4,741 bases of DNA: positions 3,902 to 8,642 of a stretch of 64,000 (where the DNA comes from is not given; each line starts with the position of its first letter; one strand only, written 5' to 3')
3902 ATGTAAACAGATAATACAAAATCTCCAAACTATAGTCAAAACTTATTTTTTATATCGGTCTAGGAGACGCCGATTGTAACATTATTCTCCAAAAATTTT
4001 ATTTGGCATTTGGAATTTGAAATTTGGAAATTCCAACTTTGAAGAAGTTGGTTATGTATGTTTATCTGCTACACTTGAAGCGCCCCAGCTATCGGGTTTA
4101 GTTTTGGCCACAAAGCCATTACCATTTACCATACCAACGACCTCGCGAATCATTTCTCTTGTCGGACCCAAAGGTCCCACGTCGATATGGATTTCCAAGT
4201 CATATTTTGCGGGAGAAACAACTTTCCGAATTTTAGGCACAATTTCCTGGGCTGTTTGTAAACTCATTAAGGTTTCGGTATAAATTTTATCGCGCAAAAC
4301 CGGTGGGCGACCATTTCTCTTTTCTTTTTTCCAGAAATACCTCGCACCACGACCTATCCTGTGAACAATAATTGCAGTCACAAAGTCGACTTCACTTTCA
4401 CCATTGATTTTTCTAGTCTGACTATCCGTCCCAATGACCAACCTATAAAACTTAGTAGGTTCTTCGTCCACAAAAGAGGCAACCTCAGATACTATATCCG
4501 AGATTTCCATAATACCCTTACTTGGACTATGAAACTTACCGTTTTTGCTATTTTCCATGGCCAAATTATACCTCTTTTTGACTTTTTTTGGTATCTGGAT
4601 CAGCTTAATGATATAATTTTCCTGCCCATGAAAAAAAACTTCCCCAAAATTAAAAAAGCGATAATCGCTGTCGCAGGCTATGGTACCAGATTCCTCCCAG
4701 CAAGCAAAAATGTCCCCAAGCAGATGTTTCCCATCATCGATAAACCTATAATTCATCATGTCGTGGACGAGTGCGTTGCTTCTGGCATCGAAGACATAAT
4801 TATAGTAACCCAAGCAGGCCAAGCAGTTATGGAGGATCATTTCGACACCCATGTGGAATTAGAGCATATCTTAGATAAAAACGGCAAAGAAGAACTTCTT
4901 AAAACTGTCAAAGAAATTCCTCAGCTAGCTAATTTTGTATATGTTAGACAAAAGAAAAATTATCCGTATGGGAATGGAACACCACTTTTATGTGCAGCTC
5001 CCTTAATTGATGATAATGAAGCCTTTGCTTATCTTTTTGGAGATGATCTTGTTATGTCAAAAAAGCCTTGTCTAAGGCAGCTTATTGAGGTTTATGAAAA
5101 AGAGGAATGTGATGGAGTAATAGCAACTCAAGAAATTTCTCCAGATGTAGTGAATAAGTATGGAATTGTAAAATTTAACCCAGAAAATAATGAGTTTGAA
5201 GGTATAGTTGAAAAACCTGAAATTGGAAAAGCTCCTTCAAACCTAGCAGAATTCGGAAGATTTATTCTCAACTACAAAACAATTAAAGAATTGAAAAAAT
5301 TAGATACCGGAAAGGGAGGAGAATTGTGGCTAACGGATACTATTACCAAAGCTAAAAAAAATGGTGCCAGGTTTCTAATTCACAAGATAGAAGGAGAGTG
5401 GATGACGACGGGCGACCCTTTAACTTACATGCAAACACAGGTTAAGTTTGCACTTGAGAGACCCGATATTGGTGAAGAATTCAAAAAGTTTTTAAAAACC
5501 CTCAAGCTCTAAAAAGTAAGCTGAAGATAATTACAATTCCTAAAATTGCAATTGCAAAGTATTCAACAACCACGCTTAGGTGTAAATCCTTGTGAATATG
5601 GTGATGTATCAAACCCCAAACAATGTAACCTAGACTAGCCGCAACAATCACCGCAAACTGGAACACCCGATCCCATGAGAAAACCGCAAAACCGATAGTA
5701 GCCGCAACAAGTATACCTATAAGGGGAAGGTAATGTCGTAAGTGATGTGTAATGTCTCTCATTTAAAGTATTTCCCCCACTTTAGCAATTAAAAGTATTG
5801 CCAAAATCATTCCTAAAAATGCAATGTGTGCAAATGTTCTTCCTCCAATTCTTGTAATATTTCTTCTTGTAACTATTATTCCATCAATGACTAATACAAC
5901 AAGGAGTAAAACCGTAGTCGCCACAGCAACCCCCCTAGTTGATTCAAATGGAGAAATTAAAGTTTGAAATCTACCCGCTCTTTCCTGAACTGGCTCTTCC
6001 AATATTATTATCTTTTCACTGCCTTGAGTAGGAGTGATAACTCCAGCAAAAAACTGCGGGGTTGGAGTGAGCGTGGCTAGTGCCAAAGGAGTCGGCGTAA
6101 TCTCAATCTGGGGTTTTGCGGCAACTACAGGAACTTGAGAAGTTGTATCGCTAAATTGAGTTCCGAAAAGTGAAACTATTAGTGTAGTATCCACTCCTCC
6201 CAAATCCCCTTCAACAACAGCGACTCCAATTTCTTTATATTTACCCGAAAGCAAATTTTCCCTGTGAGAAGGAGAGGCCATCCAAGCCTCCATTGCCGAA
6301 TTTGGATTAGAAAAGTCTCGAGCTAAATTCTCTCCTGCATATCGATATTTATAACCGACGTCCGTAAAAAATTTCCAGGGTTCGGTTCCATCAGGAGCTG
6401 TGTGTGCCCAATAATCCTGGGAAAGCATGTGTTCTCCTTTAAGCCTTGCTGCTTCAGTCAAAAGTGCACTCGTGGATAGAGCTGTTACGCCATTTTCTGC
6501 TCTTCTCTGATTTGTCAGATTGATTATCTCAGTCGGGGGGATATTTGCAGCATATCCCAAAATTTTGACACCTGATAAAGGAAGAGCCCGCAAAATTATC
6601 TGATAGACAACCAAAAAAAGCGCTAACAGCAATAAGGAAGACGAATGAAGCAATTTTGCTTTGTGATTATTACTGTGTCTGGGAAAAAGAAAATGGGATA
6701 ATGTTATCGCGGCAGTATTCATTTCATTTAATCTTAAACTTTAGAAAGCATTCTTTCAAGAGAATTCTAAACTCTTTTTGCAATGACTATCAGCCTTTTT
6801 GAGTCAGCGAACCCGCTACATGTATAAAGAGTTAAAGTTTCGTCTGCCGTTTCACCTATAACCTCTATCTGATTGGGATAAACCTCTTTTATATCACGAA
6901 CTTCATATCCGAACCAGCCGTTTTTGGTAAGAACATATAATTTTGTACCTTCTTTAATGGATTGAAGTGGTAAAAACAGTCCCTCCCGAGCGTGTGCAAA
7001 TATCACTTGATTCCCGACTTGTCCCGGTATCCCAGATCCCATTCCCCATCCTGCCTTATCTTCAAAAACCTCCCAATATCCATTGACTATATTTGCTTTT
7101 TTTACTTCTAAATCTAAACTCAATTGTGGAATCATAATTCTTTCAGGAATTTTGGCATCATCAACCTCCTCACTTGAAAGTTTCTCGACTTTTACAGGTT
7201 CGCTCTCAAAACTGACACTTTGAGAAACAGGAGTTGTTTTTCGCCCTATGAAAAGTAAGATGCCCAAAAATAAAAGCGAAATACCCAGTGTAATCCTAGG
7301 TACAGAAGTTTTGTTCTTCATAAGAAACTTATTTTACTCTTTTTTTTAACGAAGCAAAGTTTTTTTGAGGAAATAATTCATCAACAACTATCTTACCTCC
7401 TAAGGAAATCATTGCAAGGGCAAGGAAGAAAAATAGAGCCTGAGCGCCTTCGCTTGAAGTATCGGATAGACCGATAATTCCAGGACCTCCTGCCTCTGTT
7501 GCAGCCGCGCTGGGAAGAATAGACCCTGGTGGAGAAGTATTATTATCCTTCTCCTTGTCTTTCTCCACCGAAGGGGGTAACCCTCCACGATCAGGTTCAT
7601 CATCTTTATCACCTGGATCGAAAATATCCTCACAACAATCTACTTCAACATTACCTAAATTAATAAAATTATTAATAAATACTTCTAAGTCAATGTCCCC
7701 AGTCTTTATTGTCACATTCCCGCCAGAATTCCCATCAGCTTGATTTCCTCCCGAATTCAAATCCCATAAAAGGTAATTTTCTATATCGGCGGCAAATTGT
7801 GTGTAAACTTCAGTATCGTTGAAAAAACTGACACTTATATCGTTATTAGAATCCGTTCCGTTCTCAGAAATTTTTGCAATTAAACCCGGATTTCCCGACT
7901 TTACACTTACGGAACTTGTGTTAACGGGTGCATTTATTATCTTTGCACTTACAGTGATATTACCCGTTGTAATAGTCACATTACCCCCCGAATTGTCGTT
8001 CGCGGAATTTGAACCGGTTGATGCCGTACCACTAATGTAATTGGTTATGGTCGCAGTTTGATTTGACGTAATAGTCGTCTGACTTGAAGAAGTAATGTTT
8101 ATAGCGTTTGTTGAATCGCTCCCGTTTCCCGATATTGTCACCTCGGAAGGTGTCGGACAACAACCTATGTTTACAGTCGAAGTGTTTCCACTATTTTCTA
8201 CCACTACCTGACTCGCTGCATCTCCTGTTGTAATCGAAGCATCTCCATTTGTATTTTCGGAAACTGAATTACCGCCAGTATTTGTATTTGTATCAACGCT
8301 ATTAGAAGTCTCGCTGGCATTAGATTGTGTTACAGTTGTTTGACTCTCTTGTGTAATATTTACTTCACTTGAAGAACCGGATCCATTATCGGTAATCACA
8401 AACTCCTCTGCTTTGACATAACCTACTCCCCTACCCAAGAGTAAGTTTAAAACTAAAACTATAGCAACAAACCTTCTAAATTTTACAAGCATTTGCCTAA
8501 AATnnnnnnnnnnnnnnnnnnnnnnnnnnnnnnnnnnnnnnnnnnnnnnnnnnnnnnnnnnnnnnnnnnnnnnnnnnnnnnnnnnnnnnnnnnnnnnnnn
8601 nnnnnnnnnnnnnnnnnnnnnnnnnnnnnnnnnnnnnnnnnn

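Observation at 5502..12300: Sortase-linked operon with three tandem paralogs of a repeat-rich surface-protein family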

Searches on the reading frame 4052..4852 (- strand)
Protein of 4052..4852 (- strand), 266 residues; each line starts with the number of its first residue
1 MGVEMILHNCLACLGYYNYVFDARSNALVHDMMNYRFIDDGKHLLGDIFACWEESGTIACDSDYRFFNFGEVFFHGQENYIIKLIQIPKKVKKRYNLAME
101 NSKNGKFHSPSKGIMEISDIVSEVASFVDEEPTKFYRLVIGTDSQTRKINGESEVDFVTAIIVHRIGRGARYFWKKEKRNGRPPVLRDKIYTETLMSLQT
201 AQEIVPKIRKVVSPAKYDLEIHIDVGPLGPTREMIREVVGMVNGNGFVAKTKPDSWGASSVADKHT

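Call 49: search_protein_families(library=pfam, proteins=[window:4052-4852:-], max_evalue=0.1)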
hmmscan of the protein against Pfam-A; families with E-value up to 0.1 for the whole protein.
window:4052-4852:- (266 aa): 1 family
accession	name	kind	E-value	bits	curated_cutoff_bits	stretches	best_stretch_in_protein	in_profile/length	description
PF04308.18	RNaseH_like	-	4.9e-45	153.4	25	1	120-266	2-144/145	Ribonuclease H-like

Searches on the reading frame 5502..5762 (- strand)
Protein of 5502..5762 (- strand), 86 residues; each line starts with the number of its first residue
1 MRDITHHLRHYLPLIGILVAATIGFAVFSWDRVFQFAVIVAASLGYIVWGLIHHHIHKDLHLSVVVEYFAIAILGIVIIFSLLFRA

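Call 3: search_protein_families(library=pfam, proteins=[window:5502-5762:-], max_evalue=0.1)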
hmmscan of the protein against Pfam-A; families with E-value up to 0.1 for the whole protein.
window:5502-5762:- (86 aa): 1 family
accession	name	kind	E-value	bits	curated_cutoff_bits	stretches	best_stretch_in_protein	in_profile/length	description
PF18900.5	DUF5656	-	0.032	14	23.3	1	45-79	205-239/242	Protein of unknown function (DUF5656)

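Call 4: search_protein_families(library=ncbifam, proteins=[window:5502-5762:-], max_evalue=0.1)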
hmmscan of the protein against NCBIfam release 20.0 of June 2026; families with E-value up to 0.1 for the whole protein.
window:5502-5762:- (86 aa): 0 families

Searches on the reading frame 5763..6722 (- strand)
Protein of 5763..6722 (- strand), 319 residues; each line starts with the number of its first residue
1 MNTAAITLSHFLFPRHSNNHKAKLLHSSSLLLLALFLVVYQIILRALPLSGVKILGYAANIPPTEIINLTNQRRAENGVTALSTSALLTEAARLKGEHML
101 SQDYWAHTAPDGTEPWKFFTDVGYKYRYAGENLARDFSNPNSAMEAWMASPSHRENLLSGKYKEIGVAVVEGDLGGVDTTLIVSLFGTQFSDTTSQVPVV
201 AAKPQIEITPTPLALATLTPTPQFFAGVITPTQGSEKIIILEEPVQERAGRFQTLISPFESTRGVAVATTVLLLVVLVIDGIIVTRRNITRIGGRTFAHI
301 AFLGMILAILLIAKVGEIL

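Call 3: search_protein_families(library=pfam, proteins=[window:5763-6722:-], max_evalue=0.1)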
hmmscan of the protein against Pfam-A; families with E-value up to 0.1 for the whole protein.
window:5763-6722:- (319 aa): 1 family
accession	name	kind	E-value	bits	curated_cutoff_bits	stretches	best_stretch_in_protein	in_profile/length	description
PF00188.32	CAP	-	2.3e-17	64.3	21.1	1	68-177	2-110/117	Cysteine-rich secretory protein family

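Call 4: search_protein_families(library=ncbifam, proteins=[window:5763-6722:-], max_evalue=0.1)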
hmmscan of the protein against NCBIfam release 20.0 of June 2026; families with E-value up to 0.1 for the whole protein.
window:5763-6722:- (319 aa): 2 families
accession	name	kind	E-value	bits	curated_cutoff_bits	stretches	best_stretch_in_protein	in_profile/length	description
TIGR02909.1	spore_YkwD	subfamily_domain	3.5e-31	107.8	171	1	65-175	7-117/127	uncharacterized protein, YkwD family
NF052539.1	DivAsocLipDalA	equivalog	5e-14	52.5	200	1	64-183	49-168/169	divisome-associated lipoprotein DalA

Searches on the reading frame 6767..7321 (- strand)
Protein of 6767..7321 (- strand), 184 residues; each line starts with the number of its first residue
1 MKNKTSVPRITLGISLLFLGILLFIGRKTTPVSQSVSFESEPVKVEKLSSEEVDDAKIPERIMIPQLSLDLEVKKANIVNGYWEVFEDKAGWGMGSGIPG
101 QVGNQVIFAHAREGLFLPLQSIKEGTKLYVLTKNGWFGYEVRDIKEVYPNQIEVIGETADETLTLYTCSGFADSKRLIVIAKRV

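Call 3: search_protein_families(library=pfam, proteins=[window:6767-7321:-], max_evalue=0.1)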
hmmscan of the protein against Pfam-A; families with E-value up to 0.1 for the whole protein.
window:6767-7321:- (184 aa): 1 family
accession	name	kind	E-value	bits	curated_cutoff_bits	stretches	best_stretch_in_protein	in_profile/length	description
PF04203.18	Sortase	-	3.3e-21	75.8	26.6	1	62-184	1-125/125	Sortase domain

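Call 4: search_protein_families(library=ncbifam, proteins=[window:6767-7321:-], max_evalue=0.1)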
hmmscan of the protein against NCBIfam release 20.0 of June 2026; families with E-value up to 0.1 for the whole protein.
window:6767-7321:- (184 aa): 7 families
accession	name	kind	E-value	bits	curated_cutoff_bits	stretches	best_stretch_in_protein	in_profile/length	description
NF058671.1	sortase_SrtD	exception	7.3e-13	48.6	140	1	45-171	45-171/187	class D sortase, LPxTATN-specific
TIGR01076.1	sortase_fam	subfamily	7.6e-13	48.4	39.35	1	90-184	27-128/136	sortase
NF033747.1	class_E_sortase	subfamily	1e-11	45.1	160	1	46-182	58-204/211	class E sortase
NF033746.1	class_D_sortase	subfamily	3.1e-11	43.2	165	1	74-182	20-132/135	class D sortase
NF033745.1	class_C_sortase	subfamily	1e-09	38.5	160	1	61-183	95-220/220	class C sortase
NF033748.1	class_F_sortase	subfamily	2.5e-08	33.7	166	1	57-175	9-140/155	class F sortase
TIGR03784.1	marine_sortase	equivalog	1.2e-05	25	158.25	1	95-173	83-161/174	class GN sortase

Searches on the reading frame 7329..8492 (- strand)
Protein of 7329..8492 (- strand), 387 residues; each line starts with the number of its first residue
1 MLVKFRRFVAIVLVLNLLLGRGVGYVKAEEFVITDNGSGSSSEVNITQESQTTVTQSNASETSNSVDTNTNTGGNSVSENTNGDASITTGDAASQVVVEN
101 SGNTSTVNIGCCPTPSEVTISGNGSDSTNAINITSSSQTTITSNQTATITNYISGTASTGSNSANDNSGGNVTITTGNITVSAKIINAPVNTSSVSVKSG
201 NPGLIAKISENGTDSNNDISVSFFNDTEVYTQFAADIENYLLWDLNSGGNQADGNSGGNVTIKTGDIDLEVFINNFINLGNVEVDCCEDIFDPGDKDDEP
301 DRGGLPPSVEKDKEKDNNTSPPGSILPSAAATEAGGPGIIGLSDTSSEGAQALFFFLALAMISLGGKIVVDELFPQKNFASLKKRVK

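Call 3: search_protein_families(library=pfam, proteins=[window:7329-8492:-], max_evalue=0.1)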
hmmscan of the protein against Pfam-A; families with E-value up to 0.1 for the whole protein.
window:7329-8492:- (387 aa): 0 families

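Call 4: search_protein_families(library=ncbifam, proteins=[window:7329-8492:-], max_evalue=0.1)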
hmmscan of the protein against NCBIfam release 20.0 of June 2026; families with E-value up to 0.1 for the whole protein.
window:7329-8492:- (387 aa): 0 families

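Call 6: search_solved_structures(query=window:7329-8492:-, max_evalue=1)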
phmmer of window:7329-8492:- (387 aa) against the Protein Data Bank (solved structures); distinct sequences matched with E-value up to 1: 5.
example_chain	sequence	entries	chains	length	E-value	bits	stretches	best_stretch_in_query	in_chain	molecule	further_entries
8eoi_J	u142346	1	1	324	0.22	14.2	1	293-358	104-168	Voltage-dependent L-type calcium channel subunit beta-3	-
1vyt_A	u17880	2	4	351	0.24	14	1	293-358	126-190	CALCIUM CHANNEL BETA-3 SUBUNIT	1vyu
7mix_C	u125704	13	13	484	0.36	13.4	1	293-358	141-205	Voltage-dependent L-type calcium channel subunit beta-3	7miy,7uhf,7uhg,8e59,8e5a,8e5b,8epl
8fd7_C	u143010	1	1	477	0.37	13.4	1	293-358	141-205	Voltage-dependent L-type calcium channel subunit beta-3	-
8x90_C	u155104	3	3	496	0.37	13.4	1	293-358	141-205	Voltage-dependent L-type calcium channel subunit beta-3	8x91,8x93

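Call 7: find_homologous_proteins(query=window:7329-8492:-)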
Query window:7329-8492:- (387 aa): 347 proteins with E <= 0.001 among 8000 candidates; the best 120 are listed.
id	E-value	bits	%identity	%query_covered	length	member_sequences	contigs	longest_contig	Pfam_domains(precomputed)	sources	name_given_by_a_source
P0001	8.9e-239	810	100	100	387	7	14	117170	-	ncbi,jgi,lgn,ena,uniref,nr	ncbi:MAG: hypothetical protein UT24_C0008G0037 [Candidatus Woesebacteria bacterium GW2011_GWB1_39_12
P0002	1.4e-100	355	53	94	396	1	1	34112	-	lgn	-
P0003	7.7e-100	353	47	99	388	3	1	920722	-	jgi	jgi:hypothetical protein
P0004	6.3e-99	350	49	100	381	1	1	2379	-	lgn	-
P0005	1.4e-95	339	51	91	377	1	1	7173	-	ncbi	-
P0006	3.1e-92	328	47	98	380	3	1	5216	-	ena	-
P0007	4.0e-91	324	48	100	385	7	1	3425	-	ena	-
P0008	4.4e-91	324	50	90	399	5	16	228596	-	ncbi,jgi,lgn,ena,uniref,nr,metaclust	ncbi:hypothetical protein A2892_01450 [Candidatus Woesebacteria bacterium RIFCSPLOWO2_01_FULL_39_10b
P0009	1.8e-89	319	48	93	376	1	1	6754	-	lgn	-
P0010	2.4e-87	312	47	94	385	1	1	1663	-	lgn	-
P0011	3.3e-87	311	47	95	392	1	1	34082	-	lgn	-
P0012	3.4e-86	308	45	91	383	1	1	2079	-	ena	-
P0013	3.5e-86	308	46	97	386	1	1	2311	-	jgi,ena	-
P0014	9.4e-86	307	47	95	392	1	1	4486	-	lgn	-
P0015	1.0e-85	306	46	100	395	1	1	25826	-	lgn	-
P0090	2.2e-58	217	43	75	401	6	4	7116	-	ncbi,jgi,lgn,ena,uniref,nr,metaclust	ncbi:hypothetical protein A2867_00030 [Candidatus Daviesbacteria bacterium RIFCSPHIGHO2_01_FULL_40_1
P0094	1.3e-56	211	46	73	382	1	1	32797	-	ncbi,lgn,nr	ncbi:hypothetical protein HYS94_05065 [Candidatus Daviesbacteria bacterium]|nr:hypothetical protein 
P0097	3.6e-55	206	39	66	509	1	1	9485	-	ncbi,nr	ncbi:hypothetical protein HY407_04625 [Candidatus Gottesmanbacteria bacterium]|nr:hypothetical prote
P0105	2.2e-52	197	44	74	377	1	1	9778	-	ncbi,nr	ncbi:MAG: hypothetical protein HY426_03515 [Candidatus Levybacteria bacterium]|nr:hypothetical prote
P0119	7.3e-49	185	42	70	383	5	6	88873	-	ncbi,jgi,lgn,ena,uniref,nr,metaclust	ncbi:MAG: hypothetical protein A2785_00985 [Candidatus Chisholmbacteria bacterium RIFCSPHIGHO2_01_FU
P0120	2.3e-48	184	43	75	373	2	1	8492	-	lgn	-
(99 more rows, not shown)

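Call 11: find_encoding_contigs(protein=P0090, flank=8000, max_places=2)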
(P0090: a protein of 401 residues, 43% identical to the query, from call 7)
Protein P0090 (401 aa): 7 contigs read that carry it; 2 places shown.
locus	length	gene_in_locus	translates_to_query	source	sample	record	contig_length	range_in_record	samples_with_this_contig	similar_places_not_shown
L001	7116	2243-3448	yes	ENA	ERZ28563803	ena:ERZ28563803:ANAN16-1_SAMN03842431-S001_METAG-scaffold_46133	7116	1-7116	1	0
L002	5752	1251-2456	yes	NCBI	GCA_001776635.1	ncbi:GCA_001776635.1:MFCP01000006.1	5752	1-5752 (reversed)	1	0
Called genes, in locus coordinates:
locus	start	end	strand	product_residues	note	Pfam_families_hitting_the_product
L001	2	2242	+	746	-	?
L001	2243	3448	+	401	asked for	-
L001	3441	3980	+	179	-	PF04203:Sortase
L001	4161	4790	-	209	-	-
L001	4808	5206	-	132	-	PF05635:23S_rRNA_IVP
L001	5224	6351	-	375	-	PF00353:HemolysinCabind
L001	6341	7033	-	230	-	PF10502:Peptidase_S26 (weak)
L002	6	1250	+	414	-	-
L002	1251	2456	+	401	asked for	-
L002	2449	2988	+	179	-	PF04203:Sortase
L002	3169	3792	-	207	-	-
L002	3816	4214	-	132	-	PF05635:23S_rRNA_IVP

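Call 12: find_encoding_contigs(protein=P0119, flank=8000, max_places=2)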
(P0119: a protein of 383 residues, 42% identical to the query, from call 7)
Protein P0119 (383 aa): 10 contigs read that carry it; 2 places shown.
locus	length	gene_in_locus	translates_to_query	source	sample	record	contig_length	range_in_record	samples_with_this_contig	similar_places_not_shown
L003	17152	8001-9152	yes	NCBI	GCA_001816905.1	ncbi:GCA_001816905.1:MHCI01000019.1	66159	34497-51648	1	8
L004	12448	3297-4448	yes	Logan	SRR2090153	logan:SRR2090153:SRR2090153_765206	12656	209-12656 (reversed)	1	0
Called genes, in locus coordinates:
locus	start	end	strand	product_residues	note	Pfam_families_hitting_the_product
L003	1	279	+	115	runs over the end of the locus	PF00814:TsaD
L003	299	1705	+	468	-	-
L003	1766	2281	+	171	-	PF27226:AF_1845 (weak)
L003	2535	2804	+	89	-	-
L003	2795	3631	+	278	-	-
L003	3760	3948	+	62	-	PF10055:DUF2292 (weak)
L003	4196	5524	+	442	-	-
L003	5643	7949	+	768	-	-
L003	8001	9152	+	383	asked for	-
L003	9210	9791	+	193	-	PF04203:Sortase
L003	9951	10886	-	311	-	PF02633:Creatininase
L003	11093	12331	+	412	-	PF00535:Glycos_transf_2, PF13641:Glyco_tranf_2_3, PF13632:Glyco_trans_2_3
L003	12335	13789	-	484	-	-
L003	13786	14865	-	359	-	PF00704:Glyco_hydro_18, PF13200:DUF4015 (faint)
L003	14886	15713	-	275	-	PF08889:WbqC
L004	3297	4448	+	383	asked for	-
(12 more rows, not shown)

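Call 24: predict_structure(alignment_id=A2)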
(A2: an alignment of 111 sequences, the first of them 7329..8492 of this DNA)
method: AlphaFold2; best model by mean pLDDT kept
length: 387 residues; sequences in the alignment: 111
mean_pLDDT: 69.4   pTM: 0.46
mean pLDDT of the five models: 69.4, 68.7, 66.3, 61.1, 52.5
residues with pLDDT >= 90: 24; 70-90: 194; 50-70: 115; < 50: 54
segments of 3 or more residues with pLDDT < 50: 22-30, 34-40, 301-304, 310-335, 337-340
pLDDT, mean of each block of 10 residues (from residue 1): 82 83 46 47 59 69 72 62 64 69 69 65 59 74 79 78 79 75 81 79 73 66 79 81 77 79 75 81 75 53 49 44 45 45 70 93 94 73 69
secondary structure, 60 per line:
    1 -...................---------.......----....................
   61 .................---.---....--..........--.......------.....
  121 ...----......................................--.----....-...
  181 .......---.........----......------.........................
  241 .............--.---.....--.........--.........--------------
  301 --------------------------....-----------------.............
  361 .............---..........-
elements in order: H2-20 E30-36 E41-77 E85-88 E91-100 E103-109 E116-123 E128-165 E173-176 E178-187 E191-199 E204-209 E216-253 E260-264 E267-275 E278-286 H327-330 H348-373 H377-386

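Call 67: search_protein_families(library=ncbifam, proteins=[P0119, P0090, P0105, P0094], max_evalue=1)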
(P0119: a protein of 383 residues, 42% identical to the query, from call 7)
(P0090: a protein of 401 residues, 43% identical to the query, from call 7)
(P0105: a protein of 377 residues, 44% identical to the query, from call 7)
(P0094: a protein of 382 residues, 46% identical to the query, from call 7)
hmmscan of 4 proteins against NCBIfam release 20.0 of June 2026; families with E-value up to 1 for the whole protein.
P0119 (383 aa): 2 families
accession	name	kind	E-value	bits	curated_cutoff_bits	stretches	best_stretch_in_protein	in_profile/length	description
NF038340.1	SAR2788_fam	subfamily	0.0028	17.5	50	1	6-116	2-100/177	SAR2788 family putative toxin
NF053819.1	EF0750_LPXTG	subfamily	0.031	14.8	47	0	4-63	1-55/105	EF2685/EF0750 family sortase-dependent surface protein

P0090 (401 aa): 2 families
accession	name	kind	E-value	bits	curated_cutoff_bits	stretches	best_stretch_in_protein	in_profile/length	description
NF053819.1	EF0750_LPXTG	subfamily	0.016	15.7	47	1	322-386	44-98/105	EF2685/EF0750 family sortase-dependent surface protein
TIGR01167.1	LPXTG_anchor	domain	0.024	15.3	15.9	1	361-387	2-31/34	LPXTG cell wall anchor domain-containing protein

P0105 (377 aa): 1 family
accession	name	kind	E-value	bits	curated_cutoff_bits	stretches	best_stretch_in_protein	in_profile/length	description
NF053819.1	EF0750_LPXTG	subfamily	0.00058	20.3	47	2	1-60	1-56/105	EF2685/EF0750 family sortase-dependent surface protein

P0094 (382 aa): 2 families
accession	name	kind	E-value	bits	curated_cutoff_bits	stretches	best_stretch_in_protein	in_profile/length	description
NF053819.1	EF0750_LPXTG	subfamily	2.7e-07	31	47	2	309-371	43-100/105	EF2685/EF0750 family sortase-dependent surface protein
TIGR00810.1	secG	equivalog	0.089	12.9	30.85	1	4-47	9-51/73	preprotein translocase subunit SecG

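Call 72: search_protein_families(library=pfam, proteins=[P0097], max_evalue=0.01)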
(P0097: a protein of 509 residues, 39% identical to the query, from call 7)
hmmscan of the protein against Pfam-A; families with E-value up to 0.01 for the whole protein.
P0097 (509 aa): 0 families
